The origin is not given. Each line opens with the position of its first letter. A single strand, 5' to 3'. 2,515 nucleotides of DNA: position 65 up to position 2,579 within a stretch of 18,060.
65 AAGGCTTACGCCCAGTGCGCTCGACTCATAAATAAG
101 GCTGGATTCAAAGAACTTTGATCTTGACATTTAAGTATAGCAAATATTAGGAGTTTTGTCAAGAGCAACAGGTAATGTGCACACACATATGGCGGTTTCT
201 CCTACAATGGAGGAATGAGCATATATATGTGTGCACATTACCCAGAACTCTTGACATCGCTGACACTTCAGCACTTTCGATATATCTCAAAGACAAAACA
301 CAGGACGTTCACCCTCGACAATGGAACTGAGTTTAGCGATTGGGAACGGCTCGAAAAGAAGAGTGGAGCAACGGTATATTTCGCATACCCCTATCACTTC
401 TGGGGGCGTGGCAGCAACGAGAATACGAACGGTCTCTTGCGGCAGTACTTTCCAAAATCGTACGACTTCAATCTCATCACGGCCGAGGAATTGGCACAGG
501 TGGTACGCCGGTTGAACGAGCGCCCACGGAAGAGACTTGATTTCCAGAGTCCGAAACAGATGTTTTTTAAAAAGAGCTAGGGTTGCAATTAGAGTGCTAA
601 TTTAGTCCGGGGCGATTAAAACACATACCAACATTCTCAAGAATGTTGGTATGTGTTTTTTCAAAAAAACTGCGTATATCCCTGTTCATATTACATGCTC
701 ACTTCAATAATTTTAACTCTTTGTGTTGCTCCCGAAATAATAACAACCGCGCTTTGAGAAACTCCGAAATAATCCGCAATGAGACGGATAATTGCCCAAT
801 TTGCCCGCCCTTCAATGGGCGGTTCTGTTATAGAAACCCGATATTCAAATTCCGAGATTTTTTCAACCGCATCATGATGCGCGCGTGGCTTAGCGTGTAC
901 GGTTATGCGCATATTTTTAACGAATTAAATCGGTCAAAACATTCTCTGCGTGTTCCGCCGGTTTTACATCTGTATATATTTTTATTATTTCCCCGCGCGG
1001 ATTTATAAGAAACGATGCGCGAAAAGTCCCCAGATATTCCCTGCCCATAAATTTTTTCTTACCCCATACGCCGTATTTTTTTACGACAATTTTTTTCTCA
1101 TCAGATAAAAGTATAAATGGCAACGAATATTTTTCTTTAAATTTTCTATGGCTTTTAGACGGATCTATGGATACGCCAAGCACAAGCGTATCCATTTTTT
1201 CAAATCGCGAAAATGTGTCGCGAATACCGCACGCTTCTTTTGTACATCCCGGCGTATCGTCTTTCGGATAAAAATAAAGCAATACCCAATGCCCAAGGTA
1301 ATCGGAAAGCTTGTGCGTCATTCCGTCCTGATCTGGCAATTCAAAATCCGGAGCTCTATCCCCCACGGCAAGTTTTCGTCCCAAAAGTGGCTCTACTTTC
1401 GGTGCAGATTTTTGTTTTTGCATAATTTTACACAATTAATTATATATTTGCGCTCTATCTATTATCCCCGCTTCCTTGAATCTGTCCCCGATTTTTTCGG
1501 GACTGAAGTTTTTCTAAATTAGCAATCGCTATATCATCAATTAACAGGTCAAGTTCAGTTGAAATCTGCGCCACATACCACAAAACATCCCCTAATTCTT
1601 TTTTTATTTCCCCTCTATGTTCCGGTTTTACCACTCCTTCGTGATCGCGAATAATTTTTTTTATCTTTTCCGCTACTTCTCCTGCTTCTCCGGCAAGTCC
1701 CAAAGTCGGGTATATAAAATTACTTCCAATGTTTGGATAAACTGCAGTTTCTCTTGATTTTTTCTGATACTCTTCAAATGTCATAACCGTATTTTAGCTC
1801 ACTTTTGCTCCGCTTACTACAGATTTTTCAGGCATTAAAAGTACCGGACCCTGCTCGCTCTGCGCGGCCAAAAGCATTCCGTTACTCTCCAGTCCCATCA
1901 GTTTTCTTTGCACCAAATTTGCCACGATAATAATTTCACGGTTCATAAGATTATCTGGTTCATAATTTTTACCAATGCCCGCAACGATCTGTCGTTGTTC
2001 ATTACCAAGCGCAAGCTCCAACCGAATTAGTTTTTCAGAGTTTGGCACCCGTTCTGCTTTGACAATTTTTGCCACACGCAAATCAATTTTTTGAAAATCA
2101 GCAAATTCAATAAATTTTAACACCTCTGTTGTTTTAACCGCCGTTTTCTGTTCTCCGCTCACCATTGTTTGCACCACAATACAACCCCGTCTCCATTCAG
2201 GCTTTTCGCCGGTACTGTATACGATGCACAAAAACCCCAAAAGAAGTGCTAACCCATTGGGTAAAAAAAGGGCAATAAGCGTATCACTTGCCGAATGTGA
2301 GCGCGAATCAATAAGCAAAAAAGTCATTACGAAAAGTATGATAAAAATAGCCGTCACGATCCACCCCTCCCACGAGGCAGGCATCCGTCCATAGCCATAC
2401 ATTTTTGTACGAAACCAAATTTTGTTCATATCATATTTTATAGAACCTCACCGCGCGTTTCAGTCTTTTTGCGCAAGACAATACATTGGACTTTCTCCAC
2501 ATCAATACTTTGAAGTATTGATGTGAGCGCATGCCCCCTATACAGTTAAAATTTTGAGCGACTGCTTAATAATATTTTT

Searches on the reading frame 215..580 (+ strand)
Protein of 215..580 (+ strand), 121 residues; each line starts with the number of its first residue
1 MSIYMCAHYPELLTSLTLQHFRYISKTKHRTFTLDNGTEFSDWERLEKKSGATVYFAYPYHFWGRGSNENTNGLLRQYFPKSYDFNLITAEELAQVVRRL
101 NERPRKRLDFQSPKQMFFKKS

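Call 46: search_protein_families(library=pfam, max_evalue=0.1, proteins=[window:215-580:+])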
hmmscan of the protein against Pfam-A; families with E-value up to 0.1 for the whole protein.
window:215-580:+ (121 aa): 1 family
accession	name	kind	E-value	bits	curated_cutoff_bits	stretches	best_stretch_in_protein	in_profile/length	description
PF00665.32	rve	-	0.011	16.4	32.6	1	12-61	50-101/102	Integrase core domain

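Call 55: search_protein_families(library=ncbifam, max_evalue=0.001, proteins=[window:215-580:+])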
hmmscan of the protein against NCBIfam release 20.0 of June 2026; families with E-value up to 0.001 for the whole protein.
window:215-580:+ (121 aa): 1 family
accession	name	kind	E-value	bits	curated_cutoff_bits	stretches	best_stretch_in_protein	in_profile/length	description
NF033563.0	transpos_IS30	equivalog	2e-33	116.3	80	1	18-106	179-267/267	IS30 family transposase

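Call 59: find_encoding_contigs(protein=window:215-580:+, flank=3000, max_places=10)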
Protein window:215-580:+ (121 aa): no gene with exactly this product is on record in the collection.

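Call 61: find_encoding_contigs(protein=window:227-580:+, flank=3000, max_places=10)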
Protein window:227-580:+ (117 aa): no gene with exactly this product is on record in the collection.
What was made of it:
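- Tried and rejected: Two look-ups of the IS30 fragment protein found nothing on record (calls 59, 61).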

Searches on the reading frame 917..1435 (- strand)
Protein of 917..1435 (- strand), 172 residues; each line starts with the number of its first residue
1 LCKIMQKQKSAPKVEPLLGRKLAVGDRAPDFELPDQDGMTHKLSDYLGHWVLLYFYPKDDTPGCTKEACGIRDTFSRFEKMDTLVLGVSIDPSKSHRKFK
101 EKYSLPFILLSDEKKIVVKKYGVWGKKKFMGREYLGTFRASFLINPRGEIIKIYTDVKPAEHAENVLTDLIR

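Call 46: search_protein_families(library=pfam, max_evalue=0.1, proteins=[window:917-1435:-])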
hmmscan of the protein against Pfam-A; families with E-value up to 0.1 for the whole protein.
window:917-1435:- (172 aa): 3 families
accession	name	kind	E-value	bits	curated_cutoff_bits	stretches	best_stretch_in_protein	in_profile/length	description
PF00578.27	AhpC-TSA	-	2.6e-40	137.6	26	1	24-152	1-123/124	AhpC/TSA family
PF08534.16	Redoxin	-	4.4e-21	75.7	26.6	1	24-166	2-147/148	Redoxin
PF02630.20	SCO1-SenC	-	0.018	15.4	22.8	1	29-94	2-69/134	SCO1/SenC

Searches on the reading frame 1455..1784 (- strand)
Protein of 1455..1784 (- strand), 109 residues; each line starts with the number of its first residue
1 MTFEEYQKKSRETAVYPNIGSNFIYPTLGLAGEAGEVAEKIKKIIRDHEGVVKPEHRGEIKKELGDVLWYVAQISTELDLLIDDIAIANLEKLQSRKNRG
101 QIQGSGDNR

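Call 46: search_protein_families(library=pfam, max_evalue=0.1, proteins=[window:1455-1784:-])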
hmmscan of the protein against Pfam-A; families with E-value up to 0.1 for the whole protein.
window:1455-1784:- (109 aa): 1 family
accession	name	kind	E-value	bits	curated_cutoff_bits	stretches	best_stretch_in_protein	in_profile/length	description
PF03819.22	MazG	-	1.1e-11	45.3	22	1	29-98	9-71/74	MazG nucleotide pyrophosphohydrolase domain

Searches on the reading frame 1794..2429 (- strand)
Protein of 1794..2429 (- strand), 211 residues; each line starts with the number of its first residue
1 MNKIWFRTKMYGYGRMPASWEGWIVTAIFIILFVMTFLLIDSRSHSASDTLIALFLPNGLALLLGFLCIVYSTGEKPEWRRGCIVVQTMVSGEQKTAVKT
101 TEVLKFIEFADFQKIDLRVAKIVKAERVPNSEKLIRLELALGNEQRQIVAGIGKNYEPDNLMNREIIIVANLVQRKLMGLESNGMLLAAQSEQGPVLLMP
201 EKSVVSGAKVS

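Call 46: search_protein_families(library=pfam, max_evalue=0.1, proteins=[window:1794-2429:-])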
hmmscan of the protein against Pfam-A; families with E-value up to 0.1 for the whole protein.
window:1794-2429:- (211 aa): 2 families
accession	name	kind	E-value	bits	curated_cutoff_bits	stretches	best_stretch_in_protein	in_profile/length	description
PF01588.26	tRNA_bind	-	2.1e-26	92.3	27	1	117-208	1-95/96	Putative tRNA binding domain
PF02516.20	STT3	-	0.012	15.5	24.5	1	16-69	189-238/405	Oligosaccharyl transferase STT3, N-terminal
